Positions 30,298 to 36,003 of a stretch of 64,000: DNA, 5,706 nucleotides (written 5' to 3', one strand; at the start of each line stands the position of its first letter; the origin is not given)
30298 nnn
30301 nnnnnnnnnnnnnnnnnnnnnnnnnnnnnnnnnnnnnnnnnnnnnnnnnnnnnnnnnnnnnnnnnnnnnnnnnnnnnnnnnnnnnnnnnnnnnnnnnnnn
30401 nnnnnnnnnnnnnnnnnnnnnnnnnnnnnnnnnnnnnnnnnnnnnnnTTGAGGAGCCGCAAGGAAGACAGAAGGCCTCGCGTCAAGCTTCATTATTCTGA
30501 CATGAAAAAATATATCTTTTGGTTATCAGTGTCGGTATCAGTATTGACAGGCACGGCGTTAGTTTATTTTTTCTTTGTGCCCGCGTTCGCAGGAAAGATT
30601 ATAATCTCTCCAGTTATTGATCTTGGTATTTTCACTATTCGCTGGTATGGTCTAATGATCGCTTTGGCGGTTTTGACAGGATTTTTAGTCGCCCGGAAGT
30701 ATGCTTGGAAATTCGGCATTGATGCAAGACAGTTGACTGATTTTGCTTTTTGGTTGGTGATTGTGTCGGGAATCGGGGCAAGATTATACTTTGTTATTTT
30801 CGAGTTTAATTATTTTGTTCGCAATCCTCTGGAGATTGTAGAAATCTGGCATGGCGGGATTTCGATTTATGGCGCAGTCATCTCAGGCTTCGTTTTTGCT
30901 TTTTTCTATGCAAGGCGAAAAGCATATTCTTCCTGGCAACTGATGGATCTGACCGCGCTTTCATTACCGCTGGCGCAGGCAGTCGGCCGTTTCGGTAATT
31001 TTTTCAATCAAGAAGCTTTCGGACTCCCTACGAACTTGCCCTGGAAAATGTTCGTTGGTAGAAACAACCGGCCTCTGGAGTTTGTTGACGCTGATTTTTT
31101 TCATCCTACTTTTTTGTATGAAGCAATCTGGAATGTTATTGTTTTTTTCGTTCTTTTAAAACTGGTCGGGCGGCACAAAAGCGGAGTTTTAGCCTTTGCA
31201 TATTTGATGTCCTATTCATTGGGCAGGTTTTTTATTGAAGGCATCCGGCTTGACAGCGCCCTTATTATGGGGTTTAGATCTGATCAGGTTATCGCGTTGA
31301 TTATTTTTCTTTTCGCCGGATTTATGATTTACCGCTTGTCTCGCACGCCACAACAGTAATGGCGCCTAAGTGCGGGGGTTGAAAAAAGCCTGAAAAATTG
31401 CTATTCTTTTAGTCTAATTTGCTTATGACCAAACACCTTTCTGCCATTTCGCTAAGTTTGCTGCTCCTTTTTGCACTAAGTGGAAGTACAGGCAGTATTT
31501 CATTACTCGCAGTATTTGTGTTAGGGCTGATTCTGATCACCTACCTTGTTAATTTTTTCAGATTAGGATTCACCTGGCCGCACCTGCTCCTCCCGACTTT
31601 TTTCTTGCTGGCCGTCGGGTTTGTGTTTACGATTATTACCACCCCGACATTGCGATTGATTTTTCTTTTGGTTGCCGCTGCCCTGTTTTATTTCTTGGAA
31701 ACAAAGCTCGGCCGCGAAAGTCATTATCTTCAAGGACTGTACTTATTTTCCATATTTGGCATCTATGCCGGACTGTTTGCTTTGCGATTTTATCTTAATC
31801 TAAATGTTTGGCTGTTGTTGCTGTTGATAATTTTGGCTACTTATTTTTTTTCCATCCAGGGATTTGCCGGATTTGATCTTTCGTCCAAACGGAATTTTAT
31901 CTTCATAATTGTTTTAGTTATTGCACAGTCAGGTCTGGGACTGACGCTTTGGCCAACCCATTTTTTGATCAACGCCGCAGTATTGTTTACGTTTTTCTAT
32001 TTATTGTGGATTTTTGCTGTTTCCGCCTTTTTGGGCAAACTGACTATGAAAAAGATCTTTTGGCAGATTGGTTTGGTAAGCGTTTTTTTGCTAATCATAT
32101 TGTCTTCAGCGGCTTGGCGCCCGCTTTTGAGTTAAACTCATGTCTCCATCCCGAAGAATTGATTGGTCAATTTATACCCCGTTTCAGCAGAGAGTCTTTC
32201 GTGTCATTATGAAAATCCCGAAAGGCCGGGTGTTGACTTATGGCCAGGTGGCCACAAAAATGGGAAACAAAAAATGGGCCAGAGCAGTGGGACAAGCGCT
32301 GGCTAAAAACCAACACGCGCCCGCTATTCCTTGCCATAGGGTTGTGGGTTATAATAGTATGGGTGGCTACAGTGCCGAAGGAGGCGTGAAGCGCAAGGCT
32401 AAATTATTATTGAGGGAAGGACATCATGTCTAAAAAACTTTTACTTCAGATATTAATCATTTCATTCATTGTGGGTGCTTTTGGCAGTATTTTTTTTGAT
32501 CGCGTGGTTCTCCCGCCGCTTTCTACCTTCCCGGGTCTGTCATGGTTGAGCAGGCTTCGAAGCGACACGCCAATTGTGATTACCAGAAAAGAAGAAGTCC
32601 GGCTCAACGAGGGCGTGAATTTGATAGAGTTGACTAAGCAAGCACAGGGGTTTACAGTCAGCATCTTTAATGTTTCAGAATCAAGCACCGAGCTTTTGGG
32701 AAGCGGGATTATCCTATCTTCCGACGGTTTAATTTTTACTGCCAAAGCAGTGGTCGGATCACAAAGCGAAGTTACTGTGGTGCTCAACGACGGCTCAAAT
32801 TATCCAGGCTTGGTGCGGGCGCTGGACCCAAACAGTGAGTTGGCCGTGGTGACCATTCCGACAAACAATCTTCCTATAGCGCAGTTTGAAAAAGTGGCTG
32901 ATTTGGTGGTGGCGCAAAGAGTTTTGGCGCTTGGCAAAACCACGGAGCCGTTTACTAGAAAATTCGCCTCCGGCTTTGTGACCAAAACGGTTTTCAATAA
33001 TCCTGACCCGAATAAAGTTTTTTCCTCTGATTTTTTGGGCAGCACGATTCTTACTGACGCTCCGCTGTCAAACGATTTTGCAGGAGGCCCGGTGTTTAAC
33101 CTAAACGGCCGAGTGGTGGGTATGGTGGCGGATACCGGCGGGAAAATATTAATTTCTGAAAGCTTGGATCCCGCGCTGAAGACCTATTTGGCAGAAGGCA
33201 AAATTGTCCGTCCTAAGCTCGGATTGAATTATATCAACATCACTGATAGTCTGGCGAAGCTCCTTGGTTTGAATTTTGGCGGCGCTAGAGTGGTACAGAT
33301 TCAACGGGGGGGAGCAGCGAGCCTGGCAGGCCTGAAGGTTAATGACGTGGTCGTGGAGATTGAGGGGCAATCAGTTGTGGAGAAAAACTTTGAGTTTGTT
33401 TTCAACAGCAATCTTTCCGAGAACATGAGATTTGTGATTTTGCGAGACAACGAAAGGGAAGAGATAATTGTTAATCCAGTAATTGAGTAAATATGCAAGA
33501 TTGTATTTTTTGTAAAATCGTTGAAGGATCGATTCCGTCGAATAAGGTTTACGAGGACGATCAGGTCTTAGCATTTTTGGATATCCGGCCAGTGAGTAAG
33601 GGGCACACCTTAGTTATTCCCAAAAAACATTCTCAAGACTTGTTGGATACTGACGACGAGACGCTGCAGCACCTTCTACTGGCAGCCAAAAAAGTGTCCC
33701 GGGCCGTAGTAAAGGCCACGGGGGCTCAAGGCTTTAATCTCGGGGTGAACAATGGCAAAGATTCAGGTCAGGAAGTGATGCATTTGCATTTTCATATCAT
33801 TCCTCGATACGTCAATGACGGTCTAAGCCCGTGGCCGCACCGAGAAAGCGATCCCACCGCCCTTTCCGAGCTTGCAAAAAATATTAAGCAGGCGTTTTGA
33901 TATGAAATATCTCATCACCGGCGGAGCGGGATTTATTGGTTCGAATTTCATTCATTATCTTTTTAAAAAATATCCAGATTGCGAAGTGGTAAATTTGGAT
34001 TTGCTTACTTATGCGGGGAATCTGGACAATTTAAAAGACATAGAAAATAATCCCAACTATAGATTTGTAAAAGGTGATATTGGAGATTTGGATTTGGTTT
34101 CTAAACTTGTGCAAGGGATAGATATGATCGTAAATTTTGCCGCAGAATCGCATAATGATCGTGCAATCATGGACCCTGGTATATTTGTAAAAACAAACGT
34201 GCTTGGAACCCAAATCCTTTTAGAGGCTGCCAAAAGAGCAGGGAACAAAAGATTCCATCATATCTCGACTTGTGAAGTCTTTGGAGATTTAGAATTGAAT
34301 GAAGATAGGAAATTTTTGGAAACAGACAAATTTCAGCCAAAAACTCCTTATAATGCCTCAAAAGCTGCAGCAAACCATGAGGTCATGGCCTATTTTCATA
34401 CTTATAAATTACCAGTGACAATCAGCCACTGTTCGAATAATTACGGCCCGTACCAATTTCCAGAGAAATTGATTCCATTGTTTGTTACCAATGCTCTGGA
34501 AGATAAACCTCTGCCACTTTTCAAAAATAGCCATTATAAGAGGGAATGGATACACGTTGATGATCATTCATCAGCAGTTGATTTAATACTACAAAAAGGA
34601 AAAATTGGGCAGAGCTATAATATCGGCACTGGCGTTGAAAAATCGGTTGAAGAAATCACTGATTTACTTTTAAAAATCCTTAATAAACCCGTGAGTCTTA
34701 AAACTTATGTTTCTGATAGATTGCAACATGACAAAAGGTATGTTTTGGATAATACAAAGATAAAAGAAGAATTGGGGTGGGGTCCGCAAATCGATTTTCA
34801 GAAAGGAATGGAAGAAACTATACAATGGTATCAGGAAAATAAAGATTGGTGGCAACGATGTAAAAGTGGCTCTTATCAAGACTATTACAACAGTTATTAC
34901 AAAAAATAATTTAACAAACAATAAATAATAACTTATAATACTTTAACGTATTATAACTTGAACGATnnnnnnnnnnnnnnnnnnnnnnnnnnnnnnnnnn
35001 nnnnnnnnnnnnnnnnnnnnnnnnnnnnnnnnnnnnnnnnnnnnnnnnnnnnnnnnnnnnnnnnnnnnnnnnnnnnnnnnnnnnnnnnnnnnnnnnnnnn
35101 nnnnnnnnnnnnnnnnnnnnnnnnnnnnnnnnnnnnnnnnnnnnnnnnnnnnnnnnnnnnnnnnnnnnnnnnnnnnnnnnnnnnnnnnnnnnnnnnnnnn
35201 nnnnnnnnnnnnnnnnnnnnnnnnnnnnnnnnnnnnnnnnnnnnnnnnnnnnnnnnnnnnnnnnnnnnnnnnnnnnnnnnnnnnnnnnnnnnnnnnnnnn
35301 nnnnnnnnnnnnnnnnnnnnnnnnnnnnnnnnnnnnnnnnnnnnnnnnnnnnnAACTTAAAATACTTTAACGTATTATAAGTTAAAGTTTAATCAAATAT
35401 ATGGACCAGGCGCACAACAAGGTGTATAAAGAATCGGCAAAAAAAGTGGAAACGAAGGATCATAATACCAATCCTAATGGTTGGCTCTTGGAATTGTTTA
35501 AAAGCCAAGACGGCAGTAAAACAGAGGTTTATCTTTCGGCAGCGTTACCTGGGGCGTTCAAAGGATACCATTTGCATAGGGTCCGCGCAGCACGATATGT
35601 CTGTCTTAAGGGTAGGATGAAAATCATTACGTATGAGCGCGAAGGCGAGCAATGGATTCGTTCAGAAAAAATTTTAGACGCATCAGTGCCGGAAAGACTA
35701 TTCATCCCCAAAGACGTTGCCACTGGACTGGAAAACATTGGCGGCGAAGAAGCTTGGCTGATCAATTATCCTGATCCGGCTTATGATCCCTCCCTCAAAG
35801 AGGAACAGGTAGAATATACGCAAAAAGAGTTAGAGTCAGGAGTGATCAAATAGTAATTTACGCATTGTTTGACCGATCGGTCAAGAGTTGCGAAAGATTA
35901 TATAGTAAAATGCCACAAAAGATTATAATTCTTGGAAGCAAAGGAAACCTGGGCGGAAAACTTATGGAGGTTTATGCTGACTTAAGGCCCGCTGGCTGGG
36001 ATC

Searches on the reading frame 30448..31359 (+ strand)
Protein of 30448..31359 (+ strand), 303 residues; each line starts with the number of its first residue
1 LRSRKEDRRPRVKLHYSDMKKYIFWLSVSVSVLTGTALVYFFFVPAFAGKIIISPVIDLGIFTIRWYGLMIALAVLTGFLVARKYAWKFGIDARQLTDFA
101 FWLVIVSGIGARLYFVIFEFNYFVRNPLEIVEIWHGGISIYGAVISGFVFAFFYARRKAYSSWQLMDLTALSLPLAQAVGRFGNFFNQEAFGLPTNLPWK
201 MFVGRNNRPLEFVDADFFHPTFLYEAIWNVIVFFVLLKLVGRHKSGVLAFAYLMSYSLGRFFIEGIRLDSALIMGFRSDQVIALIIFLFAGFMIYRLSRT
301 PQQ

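Call 8: search_protein_families(library=pfam, proteins=[window:30448-31359:+])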
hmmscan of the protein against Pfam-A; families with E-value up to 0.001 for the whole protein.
window:30448-31359:+ (303 aa): 1 family
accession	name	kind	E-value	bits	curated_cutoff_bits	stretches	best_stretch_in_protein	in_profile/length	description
PF01790.23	LGT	-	2.5e-69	233.7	24.9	1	56-295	3-239/240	Prolipoprotein diacylglyceryl transferase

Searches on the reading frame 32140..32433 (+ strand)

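Call 8: search_protein_families(library=pfam, proteins=[window:32140-32433:+])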
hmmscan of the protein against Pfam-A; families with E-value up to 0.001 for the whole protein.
window:32140-32433:+ (97 aa): 1 family
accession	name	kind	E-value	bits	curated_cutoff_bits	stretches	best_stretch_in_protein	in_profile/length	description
PF01035.26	DNA_binding_1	-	3.7e-29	100.8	27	1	14-94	1-80/81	6-O-methylguanine DNA methyltransferase, DNA binding domain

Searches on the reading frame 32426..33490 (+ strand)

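Call 8: search_protein_families(library=pfam, proteins=[window:32426-33490:+])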
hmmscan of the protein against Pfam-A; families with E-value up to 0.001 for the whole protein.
window:32426-33490:+ (354 aa): 4 families
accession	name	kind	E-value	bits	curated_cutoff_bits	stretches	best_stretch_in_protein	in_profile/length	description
PF13365.12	Trypsin_2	-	9.7e-21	75.4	27.6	1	92-233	1-144/144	Trypsin-like peptidase domain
PF17820.7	PDZ_6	-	7e-06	26.1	27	1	289-317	2-30/54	PDZ domain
PF13180.12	PDZ_2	-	9.2e-05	23.1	27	1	264-346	2-75/80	PDZ domain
PF00595.29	PDZ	-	0.00021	22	23.2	1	286-319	26-59/81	PDZ domain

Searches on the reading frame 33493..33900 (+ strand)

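Call 8: search_protein_families(library=pfam, proteins=[window:33493-33900:+])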
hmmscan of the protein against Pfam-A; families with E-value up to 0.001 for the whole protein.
window:33493-33900:+ (135 aa): 2 families
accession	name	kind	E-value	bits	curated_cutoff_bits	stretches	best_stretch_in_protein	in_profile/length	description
PF01230.28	HIT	-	4e-32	111.2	21.5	1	12-106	2-96/98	HIT domain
PF11969.13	DcpS_C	-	6e-19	69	24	1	4-103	2-100/114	Scavenger mRNA decapping enzyme C-term binding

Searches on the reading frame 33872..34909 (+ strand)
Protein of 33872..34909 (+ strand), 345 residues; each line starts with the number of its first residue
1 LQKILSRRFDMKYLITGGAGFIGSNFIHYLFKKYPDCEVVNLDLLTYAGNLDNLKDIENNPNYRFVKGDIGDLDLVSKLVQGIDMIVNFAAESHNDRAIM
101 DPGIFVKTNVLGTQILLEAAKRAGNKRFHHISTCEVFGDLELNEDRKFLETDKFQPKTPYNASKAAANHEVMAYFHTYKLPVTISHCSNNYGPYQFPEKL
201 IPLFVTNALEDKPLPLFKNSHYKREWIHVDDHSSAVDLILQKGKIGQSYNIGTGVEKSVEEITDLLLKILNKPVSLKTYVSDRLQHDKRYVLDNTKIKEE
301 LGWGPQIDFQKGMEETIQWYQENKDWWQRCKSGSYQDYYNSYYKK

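Call 9: search_protein_families(library=pfam, proteins=[window:33872-34909:+], max_evalue=0.01)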
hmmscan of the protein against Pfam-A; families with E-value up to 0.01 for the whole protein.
window:33872-34909:+ (345 aa): 8 families
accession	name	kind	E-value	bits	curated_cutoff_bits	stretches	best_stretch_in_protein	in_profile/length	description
PF16363.11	GDP_Man_Dehyd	-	1.9e-75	254.8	27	1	14-316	1-332/332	GDP-mannose 4,6 dehydratase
PF01370.27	Epimerase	-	3.7e-60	203.8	20.9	1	14-252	2-240/240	NAD dependent epimerase/dehydratase family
PF01073.25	3Beta_HSD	-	4.5e-17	62.4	22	1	14-173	1-159/280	3-beta hydroxysteroid dehydrogenase/isomerase family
PF07993.18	NAD_binding_4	-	4.7e-15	55.9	20.1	1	15-188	1-205/258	Male sterility protein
PF02719.21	Polysacc_synt_2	-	5.9e-12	45.8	20.2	1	14-133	2-128/293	Polysaccharide biosynthesis protein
PF04321.23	RmlD_sub_bind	-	4.4e-11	42.8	27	1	11-176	1-141/287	RmlD substrate binding domain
PF13460.12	NAD_binding_10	-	1.8e-09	38.1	27.2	1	17-171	1-131/184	NAD(P)H-binding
PF05368.20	NmrA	-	0.005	16.9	27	1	14-274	6-238/298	NmrA-like family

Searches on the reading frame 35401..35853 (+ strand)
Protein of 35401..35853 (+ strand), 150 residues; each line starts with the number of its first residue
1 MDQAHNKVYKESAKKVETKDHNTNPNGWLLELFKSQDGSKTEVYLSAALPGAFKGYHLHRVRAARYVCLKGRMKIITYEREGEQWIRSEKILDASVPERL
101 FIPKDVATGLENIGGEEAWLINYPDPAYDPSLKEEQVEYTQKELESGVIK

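Call 9: search_protein_families(library=pfam, proteins=[window:35401-35853:+], max_evalue=0.01)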
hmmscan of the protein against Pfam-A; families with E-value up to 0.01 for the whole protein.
window:35401-35853:+ (150 aa): 2 families
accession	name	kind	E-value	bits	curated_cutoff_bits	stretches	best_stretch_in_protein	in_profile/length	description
PF14667.12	Polysacc_synt_C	-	1e-06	29.3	28.7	1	24-131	3-106/111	Polysaccharide biosynthesis C-terminal domain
PF05523.17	FdtA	-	0.0039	17.4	23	1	44-129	36-115/131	WxcM-like, C-terminal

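Call 28: search_protein_families(library=ncbifam, proteins=[window:35401-35853:+], max_evalue=0.01)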
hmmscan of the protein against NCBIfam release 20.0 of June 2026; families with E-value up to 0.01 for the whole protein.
window:35401-35853:+ (150 aa): 0 families

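Call 90: search_solved_structures(query=window:35401-35853:+, max_evalue=1)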
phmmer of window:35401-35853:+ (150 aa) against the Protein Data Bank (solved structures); distinct sequences matched with E-value up to 1: 2.
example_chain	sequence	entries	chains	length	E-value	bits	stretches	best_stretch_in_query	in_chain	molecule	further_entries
4yrd_A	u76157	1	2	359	0.025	17.7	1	22-132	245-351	Capsular polysaccharide synthesis enzyme Cap5F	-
2zkl_A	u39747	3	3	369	0.027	17.6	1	22-132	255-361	Capsular polysaccharide synthesis enzyme Cap5F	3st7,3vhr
